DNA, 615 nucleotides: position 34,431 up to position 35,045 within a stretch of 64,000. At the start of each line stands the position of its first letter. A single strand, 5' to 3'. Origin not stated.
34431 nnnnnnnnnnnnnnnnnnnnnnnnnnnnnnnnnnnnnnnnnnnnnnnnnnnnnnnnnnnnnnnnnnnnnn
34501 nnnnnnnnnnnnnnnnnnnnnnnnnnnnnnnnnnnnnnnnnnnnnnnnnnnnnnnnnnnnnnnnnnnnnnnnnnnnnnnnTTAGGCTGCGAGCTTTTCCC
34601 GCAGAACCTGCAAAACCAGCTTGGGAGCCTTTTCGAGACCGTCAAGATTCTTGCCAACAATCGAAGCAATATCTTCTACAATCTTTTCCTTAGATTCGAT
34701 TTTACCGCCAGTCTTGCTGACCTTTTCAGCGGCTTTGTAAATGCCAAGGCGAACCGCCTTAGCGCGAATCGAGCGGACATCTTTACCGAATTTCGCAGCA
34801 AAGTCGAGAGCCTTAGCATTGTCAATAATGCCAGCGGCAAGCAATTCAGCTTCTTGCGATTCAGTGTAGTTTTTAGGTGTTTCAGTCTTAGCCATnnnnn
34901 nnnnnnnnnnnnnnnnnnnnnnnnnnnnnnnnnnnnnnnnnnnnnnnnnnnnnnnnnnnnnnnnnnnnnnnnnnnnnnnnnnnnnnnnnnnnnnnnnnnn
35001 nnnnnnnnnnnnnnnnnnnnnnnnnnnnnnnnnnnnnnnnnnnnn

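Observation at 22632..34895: Four-member paralogous family of small proteins interleaved with the promoter modules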

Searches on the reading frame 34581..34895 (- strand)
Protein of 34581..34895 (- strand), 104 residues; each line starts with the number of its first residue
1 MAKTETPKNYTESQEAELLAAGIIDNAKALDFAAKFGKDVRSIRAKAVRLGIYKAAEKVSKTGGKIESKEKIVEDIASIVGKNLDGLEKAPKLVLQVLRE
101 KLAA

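Call 4: search_protein_families(library=pfam, proteins=[window:34581-34895:-], max_evalue=1)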
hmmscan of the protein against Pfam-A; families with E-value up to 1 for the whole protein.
window:34581-34895:- (104 aa): 0 families

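Call 5: search_protein_families(library=phrogs, proteins=[window:34581-34895:-], max_evalue=0.1)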
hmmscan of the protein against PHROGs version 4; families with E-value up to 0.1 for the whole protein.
window:34581-34895:- (104 aa): 2 families
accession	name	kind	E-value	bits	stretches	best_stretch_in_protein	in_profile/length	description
phrog_323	-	transcription regulation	0.017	15.7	1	8-66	95-151/319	transcriptional regulator, D5-like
phrog_1725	-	DNA, RNA and nucleotide metabolism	0.042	15.3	1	36-81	48-94/129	DNA binding protein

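Call 9: search_dna_similar(query=window:34581-34895:-, collection=phages, mode=protein, max_evalue=0.01, max_rows=30)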
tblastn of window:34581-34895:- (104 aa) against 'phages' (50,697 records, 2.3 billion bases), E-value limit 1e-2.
No match.

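Call 13: find_homologous_proteins(query=A2, max_evalue=0.001)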
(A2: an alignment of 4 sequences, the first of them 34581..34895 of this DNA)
Query A2 (4 sequences) (104 aa, profile of the alignment): 1052 proteins with E <= 0.001 among 3780 candidates; the best 120 are listed.
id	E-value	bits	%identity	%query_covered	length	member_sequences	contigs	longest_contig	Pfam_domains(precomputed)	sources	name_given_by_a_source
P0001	1.7e-41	158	94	100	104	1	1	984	-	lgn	-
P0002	2.3e-41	158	92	100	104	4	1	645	-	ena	-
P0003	2.6e-41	158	75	96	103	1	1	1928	-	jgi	jgi:hypothetical protein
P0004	3.9e-41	157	98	100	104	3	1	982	-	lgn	-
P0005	4.0e-41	157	91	100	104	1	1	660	-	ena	-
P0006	4.9e-41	157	93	100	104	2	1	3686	-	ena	-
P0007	4.9e-41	157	100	100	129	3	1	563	-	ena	-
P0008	5.1e-41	157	92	100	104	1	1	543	-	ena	-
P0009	5.2e-41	157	92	100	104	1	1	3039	-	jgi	-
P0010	5.2e-41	157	91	100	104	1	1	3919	-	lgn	-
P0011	5.2e-41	157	80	96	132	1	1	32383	-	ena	-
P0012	5.3e-41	157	91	100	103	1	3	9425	-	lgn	-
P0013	8.1e-41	156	93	100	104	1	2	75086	-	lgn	-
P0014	8.8e-41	156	91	100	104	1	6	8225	-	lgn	-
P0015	1.0e-40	156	91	100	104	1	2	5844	-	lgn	-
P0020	1.1e-40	156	90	100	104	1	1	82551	-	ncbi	-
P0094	2.4e-39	151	83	96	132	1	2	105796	-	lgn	-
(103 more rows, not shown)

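Call 16: search_solved_structures(query=A2, max_evalue=10, show_alignments=3)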
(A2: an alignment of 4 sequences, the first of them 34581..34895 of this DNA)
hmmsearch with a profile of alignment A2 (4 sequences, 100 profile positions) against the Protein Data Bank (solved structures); distinct sequences matched with E-value up to 10: 1.
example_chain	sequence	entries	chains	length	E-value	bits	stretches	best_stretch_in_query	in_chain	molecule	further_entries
2y3n_B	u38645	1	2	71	0.032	17.8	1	11-35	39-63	CELLULOSOMAL FAMILY-48 PROCESSIVE GLYCOSIDE HYDROLASE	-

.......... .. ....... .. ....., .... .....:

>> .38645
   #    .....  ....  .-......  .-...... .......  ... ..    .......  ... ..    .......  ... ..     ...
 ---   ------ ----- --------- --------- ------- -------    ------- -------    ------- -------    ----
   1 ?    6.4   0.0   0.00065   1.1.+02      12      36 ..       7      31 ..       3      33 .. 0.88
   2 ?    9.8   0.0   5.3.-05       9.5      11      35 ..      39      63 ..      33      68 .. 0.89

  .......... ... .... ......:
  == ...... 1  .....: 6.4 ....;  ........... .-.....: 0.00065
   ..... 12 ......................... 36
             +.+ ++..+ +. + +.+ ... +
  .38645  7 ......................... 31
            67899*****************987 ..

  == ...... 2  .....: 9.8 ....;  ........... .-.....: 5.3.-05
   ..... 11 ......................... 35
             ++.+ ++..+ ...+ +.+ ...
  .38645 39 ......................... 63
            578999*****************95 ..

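Call 17: find_encoding_contigs(protein=P0094, flank=10000, max_places=3)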
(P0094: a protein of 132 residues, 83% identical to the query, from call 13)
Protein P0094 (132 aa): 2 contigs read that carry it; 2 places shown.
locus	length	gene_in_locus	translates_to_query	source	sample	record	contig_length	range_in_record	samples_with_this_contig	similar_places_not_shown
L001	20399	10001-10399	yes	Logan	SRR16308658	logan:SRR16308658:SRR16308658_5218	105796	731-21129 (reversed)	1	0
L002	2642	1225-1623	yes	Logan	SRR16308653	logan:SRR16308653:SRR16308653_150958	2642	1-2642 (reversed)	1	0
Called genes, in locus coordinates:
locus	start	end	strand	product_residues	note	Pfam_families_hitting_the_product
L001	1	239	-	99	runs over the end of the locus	-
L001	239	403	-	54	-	-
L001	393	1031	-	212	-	-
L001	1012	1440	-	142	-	PF26823:T5_Terminase_small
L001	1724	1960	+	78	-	-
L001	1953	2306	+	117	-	-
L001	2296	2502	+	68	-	-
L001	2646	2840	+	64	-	-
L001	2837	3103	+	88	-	-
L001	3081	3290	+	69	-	-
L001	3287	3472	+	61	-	PF00684:DnaJ_CXXCXGXG (weak)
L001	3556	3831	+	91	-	PF10686:YAcAr (faint)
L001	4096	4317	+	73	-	-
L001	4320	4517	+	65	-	-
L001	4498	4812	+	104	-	-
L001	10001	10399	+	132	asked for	-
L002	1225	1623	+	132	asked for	-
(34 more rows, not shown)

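Call 18: find_encoding_contigs(protein=P0020, flank=10000, max_places=3)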
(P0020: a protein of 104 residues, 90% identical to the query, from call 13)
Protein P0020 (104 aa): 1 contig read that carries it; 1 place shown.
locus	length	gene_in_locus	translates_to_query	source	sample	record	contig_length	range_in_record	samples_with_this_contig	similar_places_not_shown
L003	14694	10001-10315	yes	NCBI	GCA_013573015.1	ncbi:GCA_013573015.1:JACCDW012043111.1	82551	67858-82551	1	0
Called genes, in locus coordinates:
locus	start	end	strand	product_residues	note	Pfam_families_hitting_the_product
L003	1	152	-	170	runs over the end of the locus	-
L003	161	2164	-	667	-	-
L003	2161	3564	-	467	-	-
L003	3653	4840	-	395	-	PF08291:Peptidase_M15_3, PF05951:Peptidase_M15_2 (faint), PF00182:Glyco_hydro_19 (weak)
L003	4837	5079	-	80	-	PF00404:Dockerin_1 (faint)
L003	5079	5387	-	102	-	-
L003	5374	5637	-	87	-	-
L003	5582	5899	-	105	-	-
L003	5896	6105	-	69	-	-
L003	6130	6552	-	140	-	PF26823:T5_Terminase_small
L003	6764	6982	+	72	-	-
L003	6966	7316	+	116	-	-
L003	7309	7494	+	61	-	-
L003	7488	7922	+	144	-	-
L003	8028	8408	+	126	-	PF10686:YAcAr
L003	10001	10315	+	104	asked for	-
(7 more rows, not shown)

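Call 23: search_protein_representatives(alignment_id=A2)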
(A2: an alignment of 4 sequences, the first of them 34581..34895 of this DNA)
Query: 4 sequences, 100 profile positions. Proteins with E-value up to 0.001 (for the whole library): 1600; up to 1e-10: 345; up to 1e-30: 3. The best 150 are listed.
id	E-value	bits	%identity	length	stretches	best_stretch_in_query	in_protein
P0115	1.7e-39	150.3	-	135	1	1-100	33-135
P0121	1.0e-36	141.3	-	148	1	1-100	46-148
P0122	4.4e-32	126.5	-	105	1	1-99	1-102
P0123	3.9e-26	107.4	-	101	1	1-100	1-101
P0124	5.0e-26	107.1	-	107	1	1-99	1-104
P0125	2.1e-25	105.0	-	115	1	3-98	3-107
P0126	4.9e-25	103.9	-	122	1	1-67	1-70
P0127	5.2e-22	94.2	-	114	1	4-98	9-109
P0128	8.4e-22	93.5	-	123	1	5-96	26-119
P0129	4.4e-21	91.2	-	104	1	3-99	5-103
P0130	3.4e-20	88.3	-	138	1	3-98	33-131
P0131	3.7e-20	88.2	-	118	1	3-99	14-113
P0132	5.4e-20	87.7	-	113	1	3-98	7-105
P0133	6.0e-20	87.5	-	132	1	2-99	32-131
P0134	7.1e-20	87.3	-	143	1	1-99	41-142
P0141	2.1e-19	85.8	-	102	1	4-98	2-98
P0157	7.1e-18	80.9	-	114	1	4-99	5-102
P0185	5.5e-16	74.8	-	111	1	1-96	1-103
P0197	1.8e-15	73.2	-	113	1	3-99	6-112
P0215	1.4e-14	70.3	-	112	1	2-97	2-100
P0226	3.0e-14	69.2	-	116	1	1-96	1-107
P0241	7.5e-14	68.0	-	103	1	3-98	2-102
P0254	1.5e-13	67.0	-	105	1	1-98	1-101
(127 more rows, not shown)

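Call 26: search_protein_families(library=pfam, alignment_id=A3, max_evalue=0.01)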
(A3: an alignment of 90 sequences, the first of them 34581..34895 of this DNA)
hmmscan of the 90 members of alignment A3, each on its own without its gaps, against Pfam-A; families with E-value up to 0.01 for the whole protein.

A. member 1, window:34581-34895:- (104 aa): 0 families

B. families by the number of members that match (of 90 scanned): 13 families
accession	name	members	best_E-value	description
PF04760.21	IF2_N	12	1.5e-06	Translation initiation factor IF-2, N-terminal region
PF07750.17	GcrA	3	7.6e-06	GcrA cell cycle regulator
PF01381.28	HTH_3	2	0.0039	Helix-turn-helix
PF05595.16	DUF771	1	0.00074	Domain of unknown function (DUF771)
PF10109.15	Phage_TAC_7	1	0.00077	Phage tail assembly chaperone proteins, E, or 41 or 14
PF23922.1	DUF7261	1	0.0015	Family of unknown function (DUF7261)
PF23473.1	LysM3_LYK4_5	1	0.0016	LYK4/5 LysM3 domain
PF02206.23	WSN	1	0.0016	Domain of unknown function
PF02796.21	HTH_7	1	0.0027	Helix-turn-helix domain of resolvase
PF19075.5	DUF5771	1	0.0034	Family of unknown function (DUF5771)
PF04539.22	Sigma70_r3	1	0.0047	Sigma-70 region 3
PF03398.19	Ist1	1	0.0081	Regulator of Vps4 activity in the MVB pathway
PF07443.18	HARP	1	0.0082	HepA-related protein (HARP)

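Call 27: search_solved_structures(query=A3, max_evalue=10, show_alignments=3)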
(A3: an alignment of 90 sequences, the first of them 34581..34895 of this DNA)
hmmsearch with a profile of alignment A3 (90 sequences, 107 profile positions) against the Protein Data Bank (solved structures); distinct sequences matched with E-value up to 10: 4.
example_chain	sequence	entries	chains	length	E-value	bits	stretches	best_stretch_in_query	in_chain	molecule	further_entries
6h9l_A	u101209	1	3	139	0.028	18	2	74-104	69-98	Uncharacterized protein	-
3zob_A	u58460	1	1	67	0.22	15.1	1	4-40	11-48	HOMEOBOX PROTEIN ENGRAILED-2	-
1y66_A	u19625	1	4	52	0.3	14.6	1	3-42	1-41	engrailed homeodomain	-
5yiu_A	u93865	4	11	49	1.1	12.8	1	3-51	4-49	Cell cycle regulatory protein GcrA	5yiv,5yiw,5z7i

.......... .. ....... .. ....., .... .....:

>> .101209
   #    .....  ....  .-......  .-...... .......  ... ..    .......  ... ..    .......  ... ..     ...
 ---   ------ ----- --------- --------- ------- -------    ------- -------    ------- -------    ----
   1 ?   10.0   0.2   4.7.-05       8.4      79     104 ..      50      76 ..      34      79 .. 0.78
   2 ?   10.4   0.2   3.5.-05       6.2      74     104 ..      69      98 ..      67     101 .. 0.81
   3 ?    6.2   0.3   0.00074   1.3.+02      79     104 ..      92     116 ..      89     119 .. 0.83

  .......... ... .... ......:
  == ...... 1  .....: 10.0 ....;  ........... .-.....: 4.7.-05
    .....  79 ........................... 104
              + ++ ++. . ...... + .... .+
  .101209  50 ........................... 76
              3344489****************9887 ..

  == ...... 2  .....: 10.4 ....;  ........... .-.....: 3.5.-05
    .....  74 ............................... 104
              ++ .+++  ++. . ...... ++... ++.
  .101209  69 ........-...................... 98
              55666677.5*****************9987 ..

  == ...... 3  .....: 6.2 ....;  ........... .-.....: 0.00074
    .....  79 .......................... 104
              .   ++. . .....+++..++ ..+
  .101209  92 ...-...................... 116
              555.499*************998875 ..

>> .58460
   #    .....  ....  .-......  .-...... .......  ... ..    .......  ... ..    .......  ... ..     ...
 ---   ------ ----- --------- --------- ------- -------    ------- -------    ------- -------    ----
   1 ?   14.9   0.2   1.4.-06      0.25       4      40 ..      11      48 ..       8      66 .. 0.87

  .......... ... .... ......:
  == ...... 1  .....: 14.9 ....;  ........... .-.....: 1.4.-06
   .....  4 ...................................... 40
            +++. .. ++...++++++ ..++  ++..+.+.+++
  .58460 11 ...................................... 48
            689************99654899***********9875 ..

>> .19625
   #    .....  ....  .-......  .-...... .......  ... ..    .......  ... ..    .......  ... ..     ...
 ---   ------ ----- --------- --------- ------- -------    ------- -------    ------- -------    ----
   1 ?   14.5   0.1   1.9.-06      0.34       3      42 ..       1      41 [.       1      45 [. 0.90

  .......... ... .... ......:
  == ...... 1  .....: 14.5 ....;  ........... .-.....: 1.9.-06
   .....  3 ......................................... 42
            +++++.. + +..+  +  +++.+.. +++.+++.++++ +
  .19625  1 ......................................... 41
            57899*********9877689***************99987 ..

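Call 28: search_protein_families(library=phrogs, alignment_id=A3, max_evalue=0.001)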
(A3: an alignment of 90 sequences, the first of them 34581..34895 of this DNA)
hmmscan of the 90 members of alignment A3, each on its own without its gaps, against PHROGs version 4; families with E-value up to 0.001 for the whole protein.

A. member 1, window:34581-34895:- (104 aa): 0 families

B. families by the number of members that match (of 90 scanned): 5 families
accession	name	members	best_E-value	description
phrog_1725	-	40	6e-12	DNA binding protein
phrog_323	-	22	2.8e-07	transcriptional regulator, D5-like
phrog_21605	-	1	2e-05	-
phrog_20648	-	1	0.00038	dCMP deaminase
phrog_7067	-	1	0.00042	terminase small subunit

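Call 29: predict_structure(alignment_id=A3)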
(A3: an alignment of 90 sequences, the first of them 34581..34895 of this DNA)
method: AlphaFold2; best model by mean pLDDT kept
length: 104 residues; sequences in the alignment: 90
mean_pLDDT: 92.6   pTM: 0.59
mean pLDDT of the five models: 92.6, 92.2, 91.7, 91.5, 90.8
residues with pLDDT >= 90: 84; 70-90: 17; 50-70: 3; < 50: 0
segments of 3 or more residues with pLDDT < 50: none
pLDDT, mean of each block of 10 residues (from residue 1): 83 97 97 97 97 87 80 96 95 96 95
secondary structure, 60 per line:
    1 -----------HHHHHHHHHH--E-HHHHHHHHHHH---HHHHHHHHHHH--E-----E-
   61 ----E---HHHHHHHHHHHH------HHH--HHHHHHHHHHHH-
elements in order: H12-21 H26-36 H40-50 H69-80 H92-103

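Call 59: find_encoding_contigs(protein=P0129, flank=6000, max_places=3)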
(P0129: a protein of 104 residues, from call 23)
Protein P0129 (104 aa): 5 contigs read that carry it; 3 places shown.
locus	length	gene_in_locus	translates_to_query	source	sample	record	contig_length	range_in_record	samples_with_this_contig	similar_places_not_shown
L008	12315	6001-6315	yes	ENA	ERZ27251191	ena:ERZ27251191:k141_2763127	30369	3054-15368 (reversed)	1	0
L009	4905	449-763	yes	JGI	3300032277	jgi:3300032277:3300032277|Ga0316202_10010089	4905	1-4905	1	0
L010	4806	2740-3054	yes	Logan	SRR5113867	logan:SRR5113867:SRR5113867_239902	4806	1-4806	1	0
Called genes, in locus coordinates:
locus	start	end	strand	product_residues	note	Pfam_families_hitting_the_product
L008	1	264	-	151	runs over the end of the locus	-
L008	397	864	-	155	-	PF26823:T5_Terminase_small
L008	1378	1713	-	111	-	PF24653:Phage_OMP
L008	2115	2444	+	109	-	-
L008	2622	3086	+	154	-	PF26880:Phage_T5_dNMPase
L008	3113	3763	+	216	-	-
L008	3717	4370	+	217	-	PF03976:PPK2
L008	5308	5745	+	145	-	-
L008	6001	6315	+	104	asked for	-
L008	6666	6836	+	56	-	-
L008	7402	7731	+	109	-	-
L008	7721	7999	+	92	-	-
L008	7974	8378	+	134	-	-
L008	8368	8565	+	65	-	-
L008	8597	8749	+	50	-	-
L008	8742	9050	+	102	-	PF26822:Phage_T5_A2 (faint)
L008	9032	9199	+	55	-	-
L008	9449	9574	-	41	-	-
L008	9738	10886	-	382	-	PF00464:SHMT, PF00155:Aminotran_1_2 (weak)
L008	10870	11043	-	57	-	-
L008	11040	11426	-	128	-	-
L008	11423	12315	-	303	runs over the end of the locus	-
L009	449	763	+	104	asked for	-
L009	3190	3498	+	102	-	PF26822:Phage_T5_A2 (faint)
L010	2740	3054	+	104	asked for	-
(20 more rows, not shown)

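Call 60: find_encoding_contigs(protein=P0185, flank=6000, max_places=3)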
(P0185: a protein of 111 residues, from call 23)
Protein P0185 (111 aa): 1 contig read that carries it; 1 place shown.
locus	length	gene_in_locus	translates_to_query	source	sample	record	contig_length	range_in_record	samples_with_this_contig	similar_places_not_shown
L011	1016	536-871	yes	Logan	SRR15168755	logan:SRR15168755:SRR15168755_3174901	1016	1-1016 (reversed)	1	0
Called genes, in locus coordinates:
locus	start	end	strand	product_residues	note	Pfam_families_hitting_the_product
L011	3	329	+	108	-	?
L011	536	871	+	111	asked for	-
